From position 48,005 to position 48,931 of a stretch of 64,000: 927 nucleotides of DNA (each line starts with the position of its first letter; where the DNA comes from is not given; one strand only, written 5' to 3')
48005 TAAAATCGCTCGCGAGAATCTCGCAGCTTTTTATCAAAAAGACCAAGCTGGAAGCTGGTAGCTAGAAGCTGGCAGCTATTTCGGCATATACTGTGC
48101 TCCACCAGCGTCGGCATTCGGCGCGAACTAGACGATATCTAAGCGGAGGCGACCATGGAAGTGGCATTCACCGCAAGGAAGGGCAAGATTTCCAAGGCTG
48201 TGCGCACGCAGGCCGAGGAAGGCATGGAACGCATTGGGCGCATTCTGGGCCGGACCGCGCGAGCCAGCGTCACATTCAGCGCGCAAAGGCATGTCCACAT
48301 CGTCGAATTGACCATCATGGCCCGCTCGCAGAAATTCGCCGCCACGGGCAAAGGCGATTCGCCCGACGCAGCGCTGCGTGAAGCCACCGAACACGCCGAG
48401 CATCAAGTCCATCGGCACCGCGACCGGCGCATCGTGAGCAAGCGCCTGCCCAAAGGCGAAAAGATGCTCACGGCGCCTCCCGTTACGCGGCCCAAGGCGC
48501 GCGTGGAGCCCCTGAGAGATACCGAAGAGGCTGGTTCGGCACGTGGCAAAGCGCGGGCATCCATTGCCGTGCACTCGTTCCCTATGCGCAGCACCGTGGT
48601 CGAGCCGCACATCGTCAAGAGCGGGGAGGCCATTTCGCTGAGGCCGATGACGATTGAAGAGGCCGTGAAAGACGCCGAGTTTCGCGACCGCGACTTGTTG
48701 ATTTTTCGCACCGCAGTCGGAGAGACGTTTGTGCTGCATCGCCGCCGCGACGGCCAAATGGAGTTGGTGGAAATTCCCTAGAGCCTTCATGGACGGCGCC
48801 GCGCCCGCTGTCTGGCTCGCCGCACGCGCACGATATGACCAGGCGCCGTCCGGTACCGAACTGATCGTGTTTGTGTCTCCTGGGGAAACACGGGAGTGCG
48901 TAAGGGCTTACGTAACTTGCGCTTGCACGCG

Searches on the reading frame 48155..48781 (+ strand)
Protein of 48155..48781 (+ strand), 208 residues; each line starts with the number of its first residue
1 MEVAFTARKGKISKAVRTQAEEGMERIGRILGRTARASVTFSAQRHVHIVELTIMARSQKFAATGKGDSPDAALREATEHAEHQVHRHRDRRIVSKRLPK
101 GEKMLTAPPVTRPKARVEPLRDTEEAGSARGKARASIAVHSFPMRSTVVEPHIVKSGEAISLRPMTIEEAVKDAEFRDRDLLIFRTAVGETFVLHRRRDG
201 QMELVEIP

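Call 33: find_encoding_contigs(protein=window:48155-48781:+, flank=10000, max_places=4)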
Protein window:48155-48781:+ (208 aa): 1 contig read that carries it; 1 place shown.
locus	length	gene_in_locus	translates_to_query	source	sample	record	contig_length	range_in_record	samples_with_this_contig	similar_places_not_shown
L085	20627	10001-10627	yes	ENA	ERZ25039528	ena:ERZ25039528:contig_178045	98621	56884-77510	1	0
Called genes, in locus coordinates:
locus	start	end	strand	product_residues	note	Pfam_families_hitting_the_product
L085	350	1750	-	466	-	PF00753:Lactamase_B, PF00581:Rhodanese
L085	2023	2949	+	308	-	PF03544:TonB_C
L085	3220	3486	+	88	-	-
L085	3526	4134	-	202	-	PF00265:TK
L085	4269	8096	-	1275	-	PF02463:SMC_N, PF13175:AAA_15 (faint), PF13304:AAA_21 (weak), PF13476:AAA_23, PF02463:SMC_N, PF06470:SMC_hinge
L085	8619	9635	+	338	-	PF00108:Thiolase_N, PF08545:ACP_syn_III, PF08541:ACP_syn_III_C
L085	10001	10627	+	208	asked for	PF02482:Ribosomal_S30AE, PF16321:Ribosom_S30AE_C (weak)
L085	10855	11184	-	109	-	-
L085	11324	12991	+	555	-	PF00989:PAS, PF08447:PAS_3 (weak), PF08448:PAS_4, PF13426:PAS_9, PF00990:GGDEF, PF00563:EAL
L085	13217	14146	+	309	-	PF03668:RapZ-like_N, PF22740:PapZ_C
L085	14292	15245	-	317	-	PF12146:Hydrolase_4 (weak), PF12697:Abhydrolase_6 (weak)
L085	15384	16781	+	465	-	-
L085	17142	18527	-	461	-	PF05977:MFS_3, PF07690:MFS_1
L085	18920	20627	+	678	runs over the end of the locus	PF00270:DEAD, PF04851:ResIII (faint), PF00271:Helicase_C, PF16124:RecQ_Zn_bind (weak), PF00570:HRDC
